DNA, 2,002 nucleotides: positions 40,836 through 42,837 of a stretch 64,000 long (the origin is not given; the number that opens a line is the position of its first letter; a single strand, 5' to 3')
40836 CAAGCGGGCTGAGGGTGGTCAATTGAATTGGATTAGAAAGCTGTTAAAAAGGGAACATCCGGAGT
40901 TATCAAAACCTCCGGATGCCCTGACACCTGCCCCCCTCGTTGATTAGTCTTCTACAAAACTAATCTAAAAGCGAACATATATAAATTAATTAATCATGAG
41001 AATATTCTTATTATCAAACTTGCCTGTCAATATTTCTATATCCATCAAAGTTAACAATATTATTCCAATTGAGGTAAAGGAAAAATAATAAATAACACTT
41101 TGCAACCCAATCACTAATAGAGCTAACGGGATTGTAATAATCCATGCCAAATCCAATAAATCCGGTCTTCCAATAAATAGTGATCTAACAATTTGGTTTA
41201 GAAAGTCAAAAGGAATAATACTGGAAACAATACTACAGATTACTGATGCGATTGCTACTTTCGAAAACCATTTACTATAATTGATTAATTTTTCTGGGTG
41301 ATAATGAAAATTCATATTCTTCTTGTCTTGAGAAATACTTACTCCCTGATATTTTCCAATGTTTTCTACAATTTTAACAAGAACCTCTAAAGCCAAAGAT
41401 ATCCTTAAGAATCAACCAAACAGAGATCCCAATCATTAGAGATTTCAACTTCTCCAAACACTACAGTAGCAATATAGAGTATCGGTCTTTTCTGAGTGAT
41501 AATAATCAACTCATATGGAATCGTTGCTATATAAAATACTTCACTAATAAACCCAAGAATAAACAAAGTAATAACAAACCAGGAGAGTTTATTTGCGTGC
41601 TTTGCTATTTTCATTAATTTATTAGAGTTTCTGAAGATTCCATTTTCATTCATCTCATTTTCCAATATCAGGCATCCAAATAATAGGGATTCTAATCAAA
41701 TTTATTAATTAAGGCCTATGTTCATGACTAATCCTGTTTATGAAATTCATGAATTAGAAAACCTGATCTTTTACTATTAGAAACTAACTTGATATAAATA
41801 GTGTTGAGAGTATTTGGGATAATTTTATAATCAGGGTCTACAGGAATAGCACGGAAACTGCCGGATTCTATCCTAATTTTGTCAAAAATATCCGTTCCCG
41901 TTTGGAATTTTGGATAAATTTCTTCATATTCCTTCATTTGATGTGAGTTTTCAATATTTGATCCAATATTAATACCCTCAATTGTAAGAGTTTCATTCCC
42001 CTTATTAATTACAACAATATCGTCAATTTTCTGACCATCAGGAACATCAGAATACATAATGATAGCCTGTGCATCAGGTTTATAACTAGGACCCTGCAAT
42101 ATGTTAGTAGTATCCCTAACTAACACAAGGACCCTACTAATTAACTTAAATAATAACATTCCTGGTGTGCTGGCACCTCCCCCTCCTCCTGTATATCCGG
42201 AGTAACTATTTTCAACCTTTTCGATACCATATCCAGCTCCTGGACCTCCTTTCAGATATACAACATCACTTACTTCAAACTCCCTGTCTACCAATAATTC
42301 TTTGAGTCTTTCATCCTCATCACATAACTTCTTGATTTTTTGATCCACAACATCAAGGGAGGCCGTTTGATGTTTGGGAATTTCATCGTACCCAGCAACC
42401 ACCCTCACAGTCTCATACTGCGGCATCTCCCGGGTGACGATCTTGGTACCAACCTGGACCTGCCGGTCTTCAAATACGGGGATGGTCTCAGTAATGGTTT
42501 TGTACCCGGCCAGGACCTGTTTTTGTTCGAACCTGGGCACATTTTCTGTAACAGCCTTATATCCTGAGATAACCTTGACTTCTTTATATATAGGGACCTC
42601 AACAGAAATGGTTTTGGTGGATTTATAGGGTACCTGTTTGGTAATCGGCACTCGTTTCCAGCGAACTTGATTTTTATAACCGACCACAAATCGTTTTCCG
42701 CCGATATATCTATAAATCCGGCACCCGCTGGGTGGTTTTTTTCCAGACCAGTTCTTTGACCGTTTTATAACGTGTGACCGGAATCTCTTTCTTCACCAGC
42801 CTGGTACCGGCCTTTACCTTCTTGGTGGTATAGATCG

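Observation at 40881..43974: Candidate undescribed secreted locus: C39-like peptidase, 19-aa-repeat protein with swapped-looking C-terminal domain, and two tiny membrane proteins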

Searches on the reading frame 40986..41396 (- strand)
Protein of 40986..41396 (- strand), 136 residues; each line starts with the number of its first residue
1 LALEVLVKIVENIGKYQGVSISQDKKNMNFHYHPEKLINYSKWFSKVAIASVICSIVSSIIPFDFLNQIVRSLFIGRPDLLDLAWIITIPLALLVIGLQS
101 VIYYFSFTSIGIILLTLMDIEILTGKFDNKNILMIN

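Call 4: search_protein_families(library=pfam, proteins=[window:40986-41396:-], max_evalue=0.1)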
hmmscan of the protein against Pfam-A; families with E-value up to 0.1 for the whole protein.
window:40986-41396:- (136 aa): 0 families

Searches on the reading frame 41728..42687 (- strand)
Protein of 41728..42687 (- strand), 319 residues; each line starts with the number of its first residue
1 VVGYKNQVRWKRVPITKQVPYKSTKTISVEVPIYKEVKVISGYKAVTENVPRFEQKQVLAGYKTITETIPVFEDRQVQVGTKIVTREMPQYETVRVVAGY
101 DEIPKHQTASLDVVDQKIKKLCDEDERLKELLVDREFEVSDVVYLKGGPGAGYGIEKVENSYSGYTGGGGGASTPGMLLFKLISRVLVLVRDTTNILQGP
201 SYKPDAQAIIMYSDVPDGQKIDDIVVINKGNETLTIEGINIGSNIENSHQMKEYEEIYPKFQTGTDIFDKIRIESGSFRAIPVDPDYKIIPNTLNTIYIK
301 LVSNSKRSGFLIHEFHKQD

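Call 4: search_protein_families(library=pfam, proteins=[window:41728-42687:-], max_evalue=0.1)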
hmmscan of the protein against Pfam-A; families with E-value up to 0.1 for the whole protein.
window:41728-42687:- (319 aa): 1 family
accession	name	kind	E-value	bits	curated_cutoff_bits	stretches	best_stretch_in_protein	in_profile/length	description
PF10438.15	Cyc-maltodext_C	-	0.041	14.4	22.2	0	244-272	30-58/76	Cyclo-malto-dextrinase C-terminal domain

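Call 33: predict_structure(alignment_id=A2)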
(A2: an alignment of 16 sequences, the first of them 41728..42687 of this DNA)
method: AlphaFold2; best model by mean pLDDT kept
length: 319 residues; sequences in the alignment: 16
mean_pLDDT: 62.6   pTM: 0.49
mean pLDDT of the five models: 62.6, 57.3, 54.6, 51.8, 47.6
residues with pLDDT >= 90: 0; 70-90: 131; 50-70: 110; < 50: 78
segments of 3 or more residues with pLDDT < 50: 1-7, 79-115, 150-173, 199-201, 264-267
pLDDT, mean of each block of 10 residues (from residue 1): 44 65 69 74 67 73 65 60 38 33 34 50 62 73 68 33 27 53 62 54 76 78 85 84 66 68 54 85 78 79 80 67
secondary structure, 60 per line:
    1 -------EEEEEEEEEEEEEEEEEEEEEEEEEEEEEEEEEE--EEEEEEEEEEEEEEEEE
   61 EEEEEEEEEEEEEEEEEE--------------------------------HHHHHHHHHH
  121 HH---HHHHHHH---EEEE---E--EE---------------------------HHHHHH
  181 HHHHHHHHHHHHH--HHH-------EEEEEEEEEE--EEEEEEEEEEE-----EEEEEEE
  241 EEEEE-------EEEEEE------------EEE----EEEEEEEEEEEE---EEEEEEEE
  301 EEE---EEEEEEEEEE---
elements in order: E8-41 E44-78 H111-122 H126-132 E136-139 H175-193 E206-215 E218-228 E234-245 E253-258 E271-273 E278-289 E293-303 E307-316

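Call 36: fold_search(model_id=the predicted structure, library=pdb)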
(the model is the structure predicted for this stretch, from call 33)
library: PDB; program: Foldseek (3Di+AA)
matches with E <= 10: 1063; with E <= 0.001: 3
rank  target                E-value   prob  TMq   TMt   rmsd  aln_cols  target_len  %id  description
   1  1tza_A                2.9e-04  1.00  0.22  0.47   5.6       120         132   15  X-ray structure of Northeast Structural Genomics Consortium target SoR45 (released 2004-07-27)
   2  8fk7_A                4.2e-04  1.00  0.22  0.43  10.0       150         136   14  Structure of the Pyrobaculum calidifontis flagellar-like archaeal type IV pilus (released 2023-06-28)
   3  8rjc_5                7.8e-04  1.00  0.25  0.43   5.4       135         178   12  Structure of the rabbit 80S ribosome stalled on a 2-TMD rhodopsin intermediate in complex with Sec61-TRAP, open confor (released 2024-01-24)
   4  1xvs_A                1.7e-03  1.00  0.24  0.52   5.3       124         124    9  Crystal structure of apaG Protein from Vibrio cholerae (released 2004-12-14)
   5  9n9j_5                1.9e-03  1.00  0.25  0.52  14.0       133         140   12  Structure of a GRP94 folding intermediate engaged with a CCDC134- and FKBP11-bound secretory translocon (released 2025-11-19)
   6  1tza_B                2.0e-03  1.00  0.22  0.47   5.6       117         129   14  X-ray structure of Northeast Structural Genomics Consortium target SoR45 (released 2004-07-27)
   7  8b5l_q                2.7e-03  1.00  0.24  0.47   5.6       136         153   11  Cryo-EM structure of ribosome-Sec61-TRAP (TRanslocon Associated Protein) translocon complex (released 2023-03-01)
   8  6m86                  2.7e-03  1.00  0.24  0.23  11.4       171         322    9  Crystal Structure of Inward Rectifier Kir2.2 Force Open Mutant (released 2019-09-04)
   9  7u7m_B                2.8e-03  0.99  0.22  0.22  12.0       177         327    8  Cryo-EM structure of the pancreatic ATP-sensitive potassium channel in the presence of carbamazepine and ATP with Kir6 (released 2022-08-31)
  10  7tys_B                2.8e-03  0.99  0.22  0.21  12.0       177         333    8  Cryo-EM structure of the pancreatic ATP-sensitive potassium channel bound to ATP and repaglinide with Kir6.2-CTD in th (released 2022-08-31)
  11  8b6l_E                3.3e-03  1.00  0.25  0.48   5.7       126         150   12  Subtomogram average of the human Sec61-TRAP-OSTA-translocon (released 2022-12-07)
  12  6z9c                  3.7e-03  1.00  0.23  0.28  13.9       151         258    5  Structure of human POLDIP2, a multifaceted adaptor protein in metabolism and genome stability (released 2020-06-17)
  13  3spc                  3.7e-03  1.00  0.24  0.23  12.6       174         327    9  Inward rectifier potassium channel Kir2.2 in complex with dioctanoylglycerol pyrophosphate (DGPP) (released 2011-08-24)
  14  9ma5_B                4.1e-03  0.96  0.17  0.18  15.2       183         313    8  CryoEM structure of a transmembrane protein (released 2026-03-18)
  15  6zlx                  4.3e-03  1.00  0.25  0.31  14.7       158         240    4  The structure of the ClpX-associated factor PDIP38 (released 2021-07-14)
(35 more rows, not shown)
